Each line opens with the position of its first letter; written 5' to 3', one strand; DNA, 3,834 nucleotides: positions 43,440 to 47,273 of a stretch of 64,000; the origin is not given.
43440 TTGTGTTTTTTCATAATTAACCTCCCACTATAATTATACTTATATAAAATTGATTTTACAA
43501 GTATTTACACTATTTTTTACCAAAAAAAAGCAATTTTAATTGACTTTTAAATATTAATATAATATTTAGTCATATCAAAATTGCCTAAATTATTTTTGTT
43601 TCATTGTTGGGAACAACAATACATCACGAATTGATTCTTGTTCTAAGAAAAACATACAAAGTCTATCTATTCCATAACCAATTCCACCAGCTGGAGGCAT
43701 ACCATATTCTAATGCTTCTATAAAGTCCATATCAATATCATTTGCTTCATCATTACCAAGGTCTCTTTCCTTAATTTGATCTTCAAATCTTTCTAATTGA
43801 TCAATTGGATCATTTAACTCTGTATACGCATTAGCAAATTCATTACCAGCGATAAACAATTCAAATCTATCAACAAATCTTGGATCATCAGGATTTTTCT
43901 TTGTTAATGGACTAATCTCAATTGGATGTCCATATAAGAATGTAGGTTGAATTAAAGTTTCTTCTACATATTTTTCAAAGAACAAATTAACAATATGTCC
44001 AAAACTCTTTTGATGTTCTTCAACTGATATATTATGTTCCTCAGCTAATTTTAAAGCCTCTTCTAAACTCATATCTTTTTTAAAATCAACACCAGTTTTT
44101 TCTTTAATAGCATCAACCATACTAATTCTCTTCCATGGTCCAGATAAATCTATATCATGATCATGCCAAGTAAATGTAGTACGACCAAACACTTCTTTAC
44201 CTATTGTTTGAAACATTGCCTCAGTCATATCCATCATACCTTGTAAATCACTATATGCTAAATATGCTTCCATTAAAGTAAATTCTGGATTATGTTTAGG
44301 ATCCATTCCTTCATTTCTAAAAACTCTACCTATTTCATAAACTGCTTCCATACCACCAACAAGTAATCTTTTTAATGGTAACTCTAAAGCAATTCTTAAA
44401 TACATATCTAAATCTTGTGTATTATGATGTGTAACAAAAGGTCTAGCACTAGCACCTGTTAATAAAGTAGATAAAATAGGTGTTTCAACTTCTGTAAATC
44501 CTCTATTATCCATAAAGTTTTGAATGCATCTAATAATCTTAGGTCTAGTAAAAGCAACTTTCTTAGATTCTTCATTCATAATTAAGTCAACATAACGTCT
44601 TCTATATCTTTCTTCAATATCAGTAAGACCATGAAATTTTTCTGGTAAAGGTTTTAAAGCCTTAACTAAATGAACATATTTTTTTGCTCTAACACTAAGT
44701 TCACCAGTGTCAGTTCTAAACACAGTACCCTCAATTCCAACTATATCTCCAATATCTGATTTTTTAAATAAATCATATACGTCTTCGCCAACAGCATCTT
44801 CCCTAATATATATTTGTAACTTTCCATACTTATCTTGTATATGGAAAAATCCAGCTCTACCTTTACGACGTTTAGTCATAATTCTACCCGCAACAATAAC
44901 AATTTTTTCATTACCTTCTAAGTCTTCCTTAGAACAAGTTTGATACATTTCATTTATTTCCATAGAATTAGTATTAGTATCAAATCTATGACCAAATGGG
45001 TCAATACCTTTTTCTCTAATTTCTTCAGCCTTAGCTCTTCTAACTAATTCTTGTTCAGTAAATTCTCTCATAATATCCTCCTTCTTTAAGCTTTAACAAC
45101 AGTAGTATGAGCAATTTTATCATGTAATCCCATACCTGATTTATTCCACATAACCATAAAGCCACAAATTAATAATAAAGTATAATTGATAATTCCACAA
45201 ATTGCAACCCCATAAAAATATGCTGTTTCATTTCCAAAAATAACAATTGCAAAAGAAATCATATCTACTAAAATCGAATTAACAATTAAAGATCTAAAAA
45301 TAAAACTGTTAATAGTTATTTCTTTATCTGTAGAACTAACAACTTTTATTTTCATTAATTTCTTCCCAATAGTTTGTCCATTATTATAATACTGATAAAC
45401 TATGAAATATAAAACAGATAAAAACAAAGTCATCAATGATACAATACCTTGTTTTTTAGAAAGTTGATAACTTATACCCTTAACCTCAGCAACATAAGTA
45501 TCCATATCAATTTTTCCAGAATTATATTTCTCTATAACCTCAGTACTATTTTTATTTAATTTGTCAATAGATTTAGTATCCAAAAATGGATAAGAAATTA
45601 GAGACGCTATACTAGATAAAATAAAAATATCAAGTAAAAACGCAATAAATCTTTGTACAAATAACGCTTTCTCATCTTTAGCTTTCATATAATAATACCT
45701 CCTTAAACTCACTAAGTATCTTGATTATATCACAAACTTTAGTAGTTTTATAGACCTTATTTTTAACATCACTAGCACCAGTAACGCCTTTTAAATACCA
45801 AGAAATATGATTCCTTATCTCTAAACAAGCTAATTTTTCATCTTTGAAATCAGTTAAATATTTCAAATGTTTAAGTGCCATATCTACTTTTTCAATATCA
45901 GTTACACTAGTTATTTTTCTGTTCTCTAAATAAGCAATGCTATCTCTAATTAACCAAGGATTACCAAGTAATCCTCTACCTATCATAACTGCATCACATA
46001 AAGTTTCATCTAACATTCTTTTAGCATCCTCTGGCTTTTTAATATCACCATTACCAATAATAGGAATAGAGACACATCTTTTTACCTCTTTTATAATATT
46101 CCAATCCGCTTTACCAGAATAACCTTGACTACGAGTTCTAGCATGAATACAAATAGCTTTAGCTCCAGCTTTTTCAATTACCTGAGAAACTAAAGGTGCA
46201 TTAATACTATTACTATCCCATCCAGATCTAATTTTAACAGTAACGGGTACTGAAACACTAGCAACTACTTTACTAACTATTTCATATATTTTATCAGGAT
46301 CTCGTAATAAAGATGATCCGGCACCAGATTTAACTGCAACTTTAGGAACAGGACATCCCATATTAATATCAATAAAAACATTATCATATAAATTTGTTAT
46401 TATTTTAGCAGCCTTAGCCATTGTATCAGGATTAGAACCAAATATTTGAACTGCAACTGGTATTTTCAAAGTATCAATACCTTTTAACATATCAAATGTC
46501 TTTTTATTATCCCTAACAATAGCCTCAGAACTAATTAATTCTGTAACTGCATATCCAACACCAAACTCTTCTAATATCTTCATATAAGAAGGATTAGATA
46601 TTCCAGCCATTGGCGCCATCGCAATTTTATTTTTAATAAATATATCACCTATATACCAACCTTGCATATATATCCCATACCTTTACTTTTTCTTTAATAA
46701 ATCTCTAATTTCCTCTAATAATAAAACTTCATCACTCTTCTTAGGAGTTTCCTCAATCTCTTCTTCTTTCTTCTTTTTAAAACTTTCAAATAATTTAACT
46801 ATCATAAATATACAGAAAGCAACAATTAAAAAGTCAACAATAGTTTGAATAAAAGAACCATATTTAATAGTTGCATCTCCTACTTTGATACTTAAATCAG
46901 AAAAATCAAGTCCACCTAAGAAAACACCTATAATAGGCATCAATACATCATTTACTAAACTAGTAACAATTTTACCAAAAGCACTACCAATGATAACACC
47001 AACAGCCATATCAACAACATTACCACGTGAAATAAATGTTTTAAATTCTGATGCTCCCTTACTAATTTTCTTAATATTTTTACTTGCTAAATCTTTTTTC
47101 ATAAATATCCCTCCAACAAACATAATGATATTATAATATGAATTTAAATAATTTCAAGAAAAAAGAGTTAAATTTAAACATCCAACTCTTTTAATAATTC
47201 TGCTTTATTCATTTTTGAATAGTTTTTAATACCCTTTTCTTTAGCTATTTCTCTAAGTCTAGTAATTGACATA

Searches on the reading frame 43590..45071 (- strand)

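Call 23: search_protein_families(library=pfam, proteins=[window:43590-45071:-], max_evalue=0.00001)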
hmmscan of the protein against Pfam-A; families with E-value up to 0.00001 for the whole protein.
window:43590-45071:- (493 aa): 2 families
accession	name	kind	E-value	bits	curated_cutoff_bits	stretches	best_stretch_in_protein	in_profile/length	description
PF00152.25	tRNA-synt_2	-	2.2e-86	290.2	25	1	152-490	2-307/308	tRNA synthetases class II (D, K and N)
PF01336.31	tRNA_anti-codon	-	2.3e-16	60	27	1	58-132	1-72/75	OB-fold nucleic acid binding domain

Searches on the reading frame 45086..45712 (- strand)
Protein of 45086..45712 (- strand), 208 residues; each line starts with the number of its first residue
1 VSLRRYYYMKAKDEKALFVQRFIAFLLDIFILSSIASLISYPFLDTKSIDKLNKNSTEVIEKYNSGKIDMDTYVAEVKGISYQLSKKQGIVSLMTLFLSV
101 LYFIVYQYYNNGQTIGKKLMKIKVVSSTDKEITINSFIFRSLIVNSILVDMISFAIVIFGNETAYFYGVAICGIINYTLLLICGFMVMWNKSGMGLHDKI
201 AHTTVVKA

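Call 23: search_protein_families(library=pfam, proteins=[window:45086-45712:-], max_evalue=0.00001)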
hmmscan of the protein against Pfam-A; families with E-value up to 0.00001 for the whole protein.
window:45086-45712:- (208 aa): 1 family
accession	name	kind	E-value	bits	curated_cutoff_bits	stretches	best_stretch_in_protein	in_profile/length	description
PF06271.18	RDD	-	6e-19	69.1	24.1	1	16-201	2-136/137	RDD family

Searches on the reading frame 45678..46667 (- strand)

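Call 23: search_protein_families(library=pfam, proteins=[window:45678-46667:-], max_evalue=0.00001)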
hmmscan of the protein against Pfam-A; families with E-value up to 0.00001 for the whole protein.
window:45678-46667:- (329 aa): 1 family
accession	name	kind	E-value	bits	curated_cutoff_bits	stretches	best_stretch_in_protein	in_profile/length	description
PF01207.24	Dus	-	1.6e-87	294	20.4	1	17-310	2-294/311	Dihydrouridine synthase (Dus)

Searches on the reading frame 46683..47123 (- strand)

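Call 23: search_protein_families(library=pfam, proteins=[window:46683-47123:-], max_evalue=0.00001)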
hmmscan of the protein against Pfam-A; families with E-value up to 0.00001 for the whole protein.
window:46683-47123:- (146 aa): 1 family
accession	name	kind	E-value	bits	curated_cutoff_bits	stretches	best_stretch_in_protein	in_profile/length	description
PF01741.23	MscL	-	5.2e-45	153.2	27.4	1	25-144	3-123/123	Large-conductance mechanosensitive channel, MscL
